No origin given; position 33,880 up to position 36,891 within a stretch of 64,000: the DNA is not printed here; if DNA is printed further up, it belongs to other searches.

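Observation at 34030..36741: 903-aa polytopic membrane protein with large extracytoplasmic domain: candidate unannotated GT-C cell-envelope glycosyltransferase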

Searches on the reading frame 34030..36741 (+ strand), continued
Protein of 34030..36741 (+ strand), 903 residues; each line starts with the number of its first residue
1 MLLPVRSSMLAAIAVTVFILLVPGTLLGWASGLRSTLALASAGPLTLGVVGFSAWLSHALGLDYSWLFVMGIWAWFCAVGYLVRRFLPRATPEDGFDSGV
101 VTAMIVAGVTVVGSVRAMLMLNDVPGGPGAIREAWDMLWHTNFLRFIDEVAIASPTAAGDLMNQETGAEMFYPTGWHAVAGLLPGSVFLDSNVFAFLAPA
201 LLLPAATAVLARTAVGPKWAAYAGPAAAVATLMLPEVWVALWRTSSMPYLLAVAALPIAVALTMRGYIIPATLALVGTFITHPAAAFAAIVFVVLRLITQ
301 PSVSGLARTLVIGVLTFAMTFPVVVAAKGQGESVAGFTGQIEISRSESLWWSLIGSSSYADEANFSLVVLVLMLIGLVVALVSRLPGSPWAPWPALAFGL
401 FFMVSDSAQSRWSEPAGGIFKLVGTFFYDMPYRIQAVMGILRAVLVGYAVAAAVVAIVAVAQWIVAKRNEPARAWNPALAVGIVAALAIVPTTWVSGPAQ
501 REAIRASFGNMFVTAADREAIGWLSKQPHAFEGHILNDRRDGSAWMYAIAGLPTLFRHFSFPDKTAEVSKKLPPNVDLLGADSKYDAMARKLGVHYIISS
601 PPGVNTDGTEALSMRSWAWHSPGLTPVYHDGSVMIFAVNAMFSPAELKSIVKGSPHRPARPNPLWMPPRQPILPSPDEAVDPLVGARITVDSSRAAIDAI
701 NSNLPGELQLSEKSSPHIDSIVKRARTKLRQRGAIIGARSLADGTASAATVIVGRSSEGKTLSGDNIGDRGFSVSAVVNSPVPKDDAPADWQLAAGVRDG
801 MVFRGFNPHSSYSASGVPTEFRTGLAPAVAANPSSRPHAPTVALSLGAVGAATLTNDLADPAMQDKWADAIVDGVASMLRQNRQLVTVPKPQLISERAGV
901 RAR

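Call 28: predict_structure(alignment_id=A2)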
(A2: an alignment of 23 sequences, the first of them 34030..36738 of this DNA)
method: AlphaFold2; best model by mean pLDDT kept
length: 903 residues; sequences in the alignment: 23
mean_pLDDT: 85.6   pTM: 0.85
mean pLDDT of the five models: 85.6, 85.2, 84.3, 82.9, 82.6
residues with pLDDT >= 90: 469; 70-90: 321; 50-70: 66; < 50: 47
segments of 3 or more residues with pLDDT < 50: 1-3, 333-340, 604-614, 760-768, 890-903
pLDDT, mean of each block of 10 residues (from residue 1): 64 95 97 94 97 97 97 98 94 80 93 94 91 87 95 92 86 94 93 96 97 92 95 90 90 98 97 97 96 96 95 97 84 48 79 76 73 96 82 96 89 76 83 93 96 90 80 73 85 87 83 86 96 88 90 82 77 83 92 92 49 57 90 89 96 91 77 81 93 92 88 88 97 82 69 80 45 86 70 90 82 69 82 73 89 86 96 94 70 43 34
secondary structure, 60 per line:
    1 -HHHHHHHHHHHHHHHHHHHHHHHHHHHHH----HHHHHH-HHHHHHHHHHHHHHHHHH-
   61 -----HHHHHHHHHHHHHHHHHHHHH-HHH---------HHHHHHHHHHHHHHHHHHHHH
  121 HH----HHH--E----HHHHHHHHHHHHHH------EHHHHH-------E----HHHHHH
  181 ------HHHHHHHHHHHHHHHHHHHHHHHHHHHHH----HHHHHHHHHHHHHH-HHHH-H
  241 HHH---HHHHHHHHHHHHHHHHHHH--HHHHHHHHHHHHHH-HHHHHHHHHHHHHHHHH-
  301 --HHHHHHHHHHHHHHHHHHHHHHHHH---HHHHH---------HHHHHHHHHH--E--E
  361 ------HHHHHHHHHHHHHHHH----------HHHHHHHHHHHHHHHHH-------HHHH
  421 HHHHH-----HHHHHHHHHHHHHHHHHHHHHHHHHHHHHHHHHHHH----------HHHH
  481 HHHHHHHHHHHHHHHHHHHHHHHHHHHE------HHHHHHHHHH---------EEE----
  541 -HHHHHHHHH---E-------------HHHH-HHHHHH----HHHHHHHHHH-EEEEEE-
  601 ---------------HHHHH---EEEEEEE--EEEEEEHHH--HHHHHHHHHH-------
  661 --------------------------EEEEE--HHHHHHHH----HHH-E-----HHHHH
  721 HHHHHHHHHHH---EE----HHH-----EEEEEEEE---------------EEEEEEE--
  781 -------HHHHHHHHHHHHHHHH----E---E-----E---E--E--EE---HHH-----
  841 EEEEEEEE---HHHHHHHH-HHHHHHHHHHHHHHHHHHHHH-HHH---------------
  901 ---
elements in order (helices of 4 or more, strands of 3 or more residues): H2-30 H35-40 H42-59 H66-86 H100-122 H137-150 H158-162 H175-180 H187-215 H220-233 H235-238 H240-243 H247-265 H268-281 H283-299 H303-327 H331-335 H345-354 H367-382 H393-409 H417-425 H431-466 H477-507 H515-524 E534-536 H542-550 H568-571 H573-578 H583-592 E594-599 H616-620 E624-630 E633-638 H644-653 E687-691 H694-701 H716-731 E749-756 E772-778 H788-803 E841-848 H852-859 H861-881

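Call 29: search_protein_representatives(alignment_id=A1)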
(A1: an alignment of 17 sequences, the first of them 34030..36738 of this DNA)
Query: 17 sequences, 871 profile positions. Proteins with E-value up to 0.001 (for the whole library): 3303; up to 1e-10: 2736; up to 1e-30: 1885. The best 150 are listed.
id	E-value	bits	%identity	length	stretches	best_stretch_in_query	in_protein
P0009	0.0e+00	1287.1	-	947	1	1-871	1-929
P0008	0.0e+00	1278.9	-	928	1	1-870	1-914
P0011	0.0e+00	1228.3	-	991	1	1-870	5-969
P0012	0.0e+00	1214.3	-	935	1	1-869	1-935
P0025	3.7e-271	918.5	-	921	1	1-870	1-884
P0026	1.5e-233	794.1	-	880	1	3-868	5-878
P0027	1.4e-231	787.6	-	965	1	3-868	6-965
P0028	1.2e-201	688.5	-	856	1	5-869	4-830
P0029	6.0e-127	441.4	-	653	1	4-641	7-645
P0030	5.9e-125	434.8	-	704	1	2-652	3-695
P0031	2.3e-117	409.7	-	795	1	2-658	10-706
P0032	3.7e-117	409.0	-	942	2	100-654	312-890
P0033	7.1e-115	401.5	-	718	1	7-668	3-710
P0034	3.6e-113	395.9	-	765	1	3-654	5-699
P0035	3.0e-112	392.8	-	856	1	3-659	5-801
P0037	5.3e-111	388.7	-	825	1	3-657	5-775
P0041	2.0e-107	376.8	-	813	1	3-659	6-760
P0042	2.9e-107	376.3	-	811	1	3-659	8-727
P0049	2.1e-103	363.5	-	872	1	4-654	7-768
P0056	1.4e-99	350.9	-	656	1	6-643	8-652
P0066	8.2e-94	331.8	-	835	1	2-655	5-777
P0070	7.0e-92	325.4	-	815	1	6-665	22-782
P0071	2.2e-91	323.8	-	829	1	6-661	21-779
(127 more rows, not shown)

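Call 32: fold_search(model_id=the predicted structure, library=pdb)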
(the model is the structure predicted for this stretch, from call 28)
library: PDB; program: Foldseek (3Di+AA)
matches with E <= 10: 472; with E <= 0.001: 16
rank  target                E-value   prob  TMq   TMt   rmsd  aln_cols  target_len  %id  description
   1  7agm_B                4.1e-06  1.00  0.17  0.63   5.2       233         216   21  Crystal structure of the N-acetylmuramyl-L-alanine amidase, Ami1, from Mycobacterium smegmatis (released 2020-11-18)
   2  7agm_A                6.2e-06  1.00  0.18  0.64   5.2       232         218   19  Crystal structure of the N-acetylmuramyl-L-alanine amidase, Ami1, from Mycobacterium smegmatis (released 2020-11-18)
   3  4m6i_B                1.3e-05  1.00  0.16  0.77   5.1       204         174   18  Structure of the reduced, Zn-bound form of Mycobacterium tuberculosis peptidoglycan amidase Rv3717 (released 2013-09-18)
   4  7ago                  1.6e-05  1.00  0.17  0.62   5.5       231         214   20  crystal structure of the N-acetylmuramyl-L-alanine amidase, Ami1, from Mycobacterium abscessus bound to L-Alanine-D-isog (released 2020-11-18)
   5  6s7t_A                1.6e-05  1.00  0.30  0.37  12.6       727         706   10  Cryo-EM structure of human oligosaccharyltransferase complex OST-B (released 2019-12-18)
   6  4m6g                  1.7e-05  1.00  0.16  0.60   5.9       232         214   19  Structure of the Mycobacterium tuberculosis peptidoglycan amidase Rv3717 in complex with L-Alanine-iso-D-Glutamine react (released 2013-09-18)
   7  7agl                  2.1e-05  1.00  0.17  0.62   5.5       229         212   20  crystal structure of the apo form of the N-acetylmuramyl-L-alanine amidase, Ami1, from Mycobacterium abscessus. (released 2020-11-18)
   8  7zli_A                2.6e-05  1.00  0.29  0.37  13.1       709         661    8  Cryo-EM structure of C-mannosyltransferase CeDPY19, in complex with Dol25-P-Man and bound to CMT2-Fab and anti-Fab nan (released 2023-01-11)
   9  5f15                  2.8e-05  1.00  0.33  0.50  14.0       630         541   14  Crystal Structure of ArnT from Cupriavidus metallidurans bound to Undecaprenyl phosphate (released 2016-02-17)
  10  4m6h_B                3.0e-05  1.00  0.16  0.81   3.9       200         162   18  Structure of the reduced, metal-free form of Mycobacterium tuberculosis peptidoglycan amidase Rv3717 (released 2013-09-18)
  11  9cun                  3.1e-05  1.00  0.17  0.64   5.1       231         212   19  Crystal structure of Ami1 from M. tuberculosis in complex with a tetrazole compound (released 2024-11-20)
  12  4lq6                  3.4e-05  1.00  0.17  0.63   5.3       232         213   19  Crystal structure of Rv3717 reveals a novel amidase from M. tuberculosis (released 2013-12-04)
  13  8if8_B                3.4e-05  1.00  0.41  0.56  12.8       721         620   16  Arabinosyltransferase AftA (released 2023-05-31)
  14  4m6h_A                4.7e-05  1.00  0.16  0.68   5.2       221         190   17  Structure of the reduced, metal-free form of Mycobacterium tuberculosis peptidoglycan amidase Rv3717 (released 2013-09-18)
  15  4m6i_A                6.3e-05  1.00  0.16  0.70   5.2       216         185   18  Structure of the reduced, Zn-bound form of Mycobacterium tuberculosis peptidoglycan amidase Rv3717 (released 2013-09-18)
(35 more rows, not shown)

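Call 59: find_encoding_contigs(protein=P0019, flank=7000, max_places=3)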
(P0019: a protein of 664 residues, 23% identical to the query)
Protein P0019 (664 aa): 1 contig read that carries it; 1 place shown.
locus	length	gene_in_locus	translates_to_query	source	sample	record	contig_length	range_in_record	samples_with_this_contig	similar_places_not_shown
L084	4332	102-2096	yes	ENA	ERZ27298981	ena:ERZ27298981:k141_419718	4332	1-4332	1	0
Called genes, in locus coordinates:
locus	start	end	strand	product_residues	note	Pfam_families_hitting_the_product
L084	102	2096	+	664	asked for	PF20176:DUF6541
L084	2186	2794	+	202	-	-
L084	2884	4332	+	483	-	?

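Call 60: find_encoding_contigs(protein=P0018, flank=7000, max_places=3)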
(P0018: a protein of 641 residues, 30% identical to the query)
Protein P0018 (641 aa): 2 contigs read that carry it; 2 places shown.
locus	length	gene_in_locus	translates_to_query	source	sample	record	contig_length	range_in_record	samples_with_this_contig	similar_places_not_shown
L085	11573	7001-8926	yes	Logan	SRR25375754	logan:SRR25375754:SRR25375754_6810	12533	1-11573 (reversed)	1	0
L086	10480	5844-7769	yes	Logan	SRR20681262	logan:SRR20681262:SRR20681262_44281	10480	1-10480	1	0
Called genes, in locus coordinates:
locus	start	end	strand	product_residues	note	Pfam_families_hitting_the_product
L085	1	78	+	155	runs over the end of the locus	PF00731:AIRC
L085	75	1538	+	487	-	PF03816:LytR_cpsA_psr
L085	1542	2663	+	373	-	PF00534:Glycos_transf_1, PF13692:Glyco_trans_1_4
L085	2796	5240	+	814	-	PF08310:LGFP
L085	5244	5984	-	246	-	PF00005:ABC_tran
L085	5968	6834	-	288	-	PF01061:ABC2_membrane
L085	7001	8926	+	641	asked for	PF20176:DUF6541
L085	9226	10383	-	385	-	-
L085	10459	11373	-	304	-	PF00535:Glycos_transf_2, PF13641:Glyco_tranf_2_3 (faint)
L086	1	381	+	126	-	?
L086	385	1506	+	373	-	PF00534:Glycos_transf_1, PF13692:Glyco_trans_1_4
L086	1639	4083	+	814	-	PF08310:LGFP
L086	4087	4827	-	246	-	PF00005:ABC_tran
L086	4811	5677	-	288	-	PF01061:ABC2_membrane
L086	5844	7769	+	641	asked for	PF20176:DUF6541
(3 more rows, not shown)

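Call 61: find_encoding_contigs(protein=P0008, flank=7000, max_places=2)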
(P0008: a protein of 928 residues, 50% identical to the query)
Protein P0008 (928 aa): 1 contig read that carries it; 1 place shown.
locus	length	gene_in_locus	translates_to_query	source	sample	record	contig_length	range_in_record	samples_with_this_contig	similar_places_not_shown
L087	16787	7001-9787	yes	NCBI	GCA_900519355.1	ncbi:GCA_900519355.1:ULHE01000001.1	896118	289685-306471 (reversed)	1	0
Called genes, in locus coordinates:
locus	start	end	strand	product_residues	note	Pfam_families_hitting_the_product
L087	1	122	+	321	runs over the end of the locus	PF00877:NLPC_P60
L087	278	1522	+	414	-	-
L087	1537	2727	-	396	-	PF00962:A_deaminase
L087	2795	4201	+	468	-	PF00768:Peptidase_S11, PF13354:Beta-lactamase2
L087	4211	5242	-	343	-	PF03631:Virul_fac_BrkB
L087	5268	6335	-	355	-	PF00579:tRNA-synt_1b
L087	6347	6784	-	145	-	-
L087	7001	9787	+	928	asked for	PF20176:DUF6541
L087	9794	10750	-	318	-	PF03372:Exo_endo_phos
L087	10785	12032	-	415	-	PF06779:MFS_4 (weak), PF07690:MFS_1, PF00083:Sugar_tr, PF07690:MFS_1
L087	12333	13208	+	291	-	-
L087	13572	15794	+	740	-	PF03971:IDH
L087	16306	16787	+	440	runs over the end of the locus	PF01053:Cys_Met_Meta_PP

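Call 62: search_protein_families(library=pfam, proteins=[P0031, P0032, P0035, P0037, P0041, P0042, P0049, P0066, P0070, P0071], max_evalue=0.01)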
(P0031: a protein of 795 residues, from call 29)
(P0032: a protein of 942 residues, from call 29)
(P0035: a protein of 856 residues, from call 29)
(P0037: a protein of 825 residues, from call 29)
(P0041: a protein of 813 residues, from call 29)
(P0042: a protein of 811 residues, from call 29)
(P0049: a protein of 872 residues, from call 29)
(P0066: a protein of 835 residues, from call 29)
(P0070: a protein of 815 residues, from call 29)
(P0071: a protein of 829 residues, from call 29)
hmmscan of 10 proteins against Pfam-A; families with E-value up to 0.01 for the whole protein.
P0031 (795 aa): 1 family
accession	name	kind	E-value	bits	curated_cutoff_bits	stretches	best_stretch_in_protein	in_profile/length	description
PF20176.3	DUF6541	-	5.7e-65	220.3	29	1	17-688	1-645/646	Family of unknown function (DUF6541)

P0032 (942 aa): 1 family
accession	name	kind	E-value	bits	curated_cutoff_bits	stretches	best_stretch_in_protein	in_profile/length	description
PF20176.3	DUF6541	-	3.6e-64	217.6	29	2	301-878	89-646/646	Family of unknown function (DUF6541)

P0035 (856 aa): 1 family
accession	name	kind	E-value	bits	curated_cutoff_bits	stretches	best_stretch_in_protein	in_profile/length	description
PF20176.3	DUF6541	-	2.6e-67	228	29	2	200-781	86-645/646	Family of unknown function (DUF6541)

P0037 (825 aa): 1 family
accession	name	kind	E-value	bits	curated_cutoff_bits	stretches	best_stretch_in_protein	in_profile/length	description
PF20176.3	DUF6541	-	8.6e-62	209.8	29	2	170-756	75-644/646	Family of unknown function (DUF6541)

P0041 (813 aa): 1 family
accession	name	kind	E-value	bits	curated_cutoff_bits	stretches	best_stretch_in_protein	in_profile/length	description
PF20176.3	DUF6541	-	2.1e-69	234.9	29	1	13-740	2-645/646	Family of unknown function (DUF6541)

P0042 (811 aa): 1 family
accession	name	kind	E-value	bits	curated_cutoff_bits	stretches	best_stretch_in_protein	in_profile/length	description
PF20176.3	DUF6541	-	1.7e-60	205.4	29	1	14-708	1-645/646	Family of unknown function (DUF6541)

P0049 (872 aa): 2 families
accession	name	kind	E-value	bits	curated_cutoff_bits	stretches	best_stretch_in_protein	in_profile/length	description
PF20176.3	DUF6541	-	8.4e-62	209.8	29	1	13-646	2-566/646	Family of unknown function (DUF6541)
PF15345.11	TMEM51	-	0.0012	19.1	25.5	1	60-118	62-117/237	Transmembrane protein 51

P0066 (835 aa): 1 family
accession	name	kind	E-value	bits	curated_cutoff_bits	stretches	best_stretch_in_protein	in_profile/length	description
PF20176.3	DUF6541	-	1.1e-61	209.4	29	1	13-658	2-570/646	Family of unknown function (DUF6541)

P0070 (815 aa): 1 family
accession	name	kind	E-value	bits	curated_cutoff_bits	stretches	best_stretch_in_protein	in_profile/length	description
PF20176.3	DUF6541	-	2.6e-58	198.3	29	1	25-654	1-569/646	Family of unknown function (DUF6541)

P0071 (829 aa): 1 family
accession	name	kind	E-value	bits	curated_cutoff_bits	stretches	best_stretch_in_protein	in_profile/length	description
PF20176.3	DUF6541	-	5.1e-59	200.6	29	1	25-760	2-646/646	Family of unknown function (DUF6541)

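Call 63: list_cluster_members(proteins=[P0025, P0026, P0027, P0028, P0009, P0011, P0012, P0029, P0030, P0018])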
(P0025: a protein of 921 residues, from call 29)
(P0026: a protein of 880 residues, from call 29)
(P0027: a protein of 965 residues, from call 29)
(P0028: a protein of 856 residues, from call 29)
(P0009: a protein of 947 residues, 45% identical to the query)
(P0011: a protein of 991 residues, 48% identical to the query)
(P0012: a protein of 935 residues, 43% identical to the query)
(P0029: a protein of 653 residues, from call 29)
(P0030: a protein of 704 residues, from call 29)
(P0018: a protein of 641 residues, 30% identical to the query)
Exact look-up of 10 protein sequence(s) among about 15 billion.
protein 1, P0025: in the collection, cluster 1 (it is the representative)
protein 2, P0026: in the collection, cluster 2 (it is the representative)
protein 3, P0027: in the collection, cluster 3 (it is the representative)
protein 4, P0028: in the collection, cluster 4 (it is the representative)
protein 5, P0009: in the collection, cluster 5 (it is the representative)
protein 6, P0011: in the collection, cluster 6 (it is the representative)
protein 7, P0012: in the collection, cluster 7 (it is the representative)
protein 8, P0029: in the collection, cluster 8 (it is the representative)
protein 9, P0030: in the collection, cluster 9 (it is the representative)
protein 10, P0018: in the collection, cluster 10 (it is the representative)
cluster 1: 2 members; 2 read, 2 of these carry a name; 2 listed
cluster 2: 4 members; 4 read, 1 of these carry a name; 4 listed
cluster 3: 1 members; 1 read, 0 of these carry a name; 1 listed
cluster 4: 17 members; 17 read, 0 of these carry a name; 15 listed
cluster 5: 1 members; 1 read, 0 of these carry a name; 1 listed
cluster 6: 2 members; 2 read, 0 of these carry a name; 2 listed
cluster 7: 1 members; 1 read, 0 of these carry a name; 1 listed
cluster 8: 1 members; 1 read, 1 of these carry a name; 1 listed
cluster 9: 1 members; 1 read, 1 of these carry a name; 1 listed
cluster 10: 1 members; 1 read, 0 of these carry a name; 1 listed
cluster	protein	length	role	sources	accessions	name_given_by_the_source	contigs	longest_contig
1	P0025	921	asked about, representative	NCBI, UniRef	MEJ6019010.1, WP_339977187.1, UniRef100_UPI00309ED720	DUF6541 family protein [Corynebacterium sp. H113] | DUF6541 family protein n=1 Tax=Corynebacterium sp. H113 TaxID=3133419 RepID=UPI00309ED720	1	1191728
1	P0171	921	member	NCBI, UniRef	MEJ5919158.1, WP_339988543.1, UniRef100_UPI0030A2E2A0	DUF6541 family protein [Corynebacterium sp. H78] | DUF6541 family protein n=1 Tax=Corynebacterium sp. H78 TaxID=3133417 RepID=UPI0030A2E2A0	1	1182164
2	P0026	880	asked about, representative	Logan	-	-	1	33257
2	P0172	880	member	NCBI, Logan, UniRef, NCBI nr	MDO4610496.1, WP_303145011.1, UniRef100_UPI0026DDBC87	DUF6541 family protein [Corynebacterium sp.] | DUF6541 family protein n=1 Tax=Corynebacterium sp. TaxID=1720 RepID=UPI0026DDBC87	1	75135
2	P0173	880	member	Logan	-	-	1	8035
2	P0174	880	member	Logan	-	-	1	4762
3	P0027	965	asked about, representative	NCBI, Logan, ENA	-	-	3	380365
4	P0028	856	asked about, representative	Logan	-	-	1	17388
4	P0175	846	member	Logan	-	-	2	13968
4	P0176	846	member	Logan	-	-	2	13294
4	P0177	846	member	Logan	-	-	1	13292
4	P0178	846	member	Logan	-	-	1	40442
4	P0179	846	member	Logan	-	-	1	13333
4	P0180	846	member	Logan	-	-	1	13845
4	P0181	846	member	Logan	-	-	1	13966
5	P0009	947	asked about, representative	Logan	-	-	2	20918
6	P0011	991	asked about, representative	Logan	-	-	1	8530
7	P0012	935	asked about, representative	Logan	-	-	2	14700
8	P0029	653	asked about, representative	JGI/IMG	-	hypothetical protein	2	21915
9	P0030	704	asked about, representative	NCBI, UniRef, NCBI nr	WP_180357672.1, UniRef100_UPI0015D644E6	DUF6541 family protein [Streptomyces sp. NP160] | DUF6541 family protein n=1 Tax=Streptomyces sp. NP160 TaxID=2586637 RepID=UPI0015D644E6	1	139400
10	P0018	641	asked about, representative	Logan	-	-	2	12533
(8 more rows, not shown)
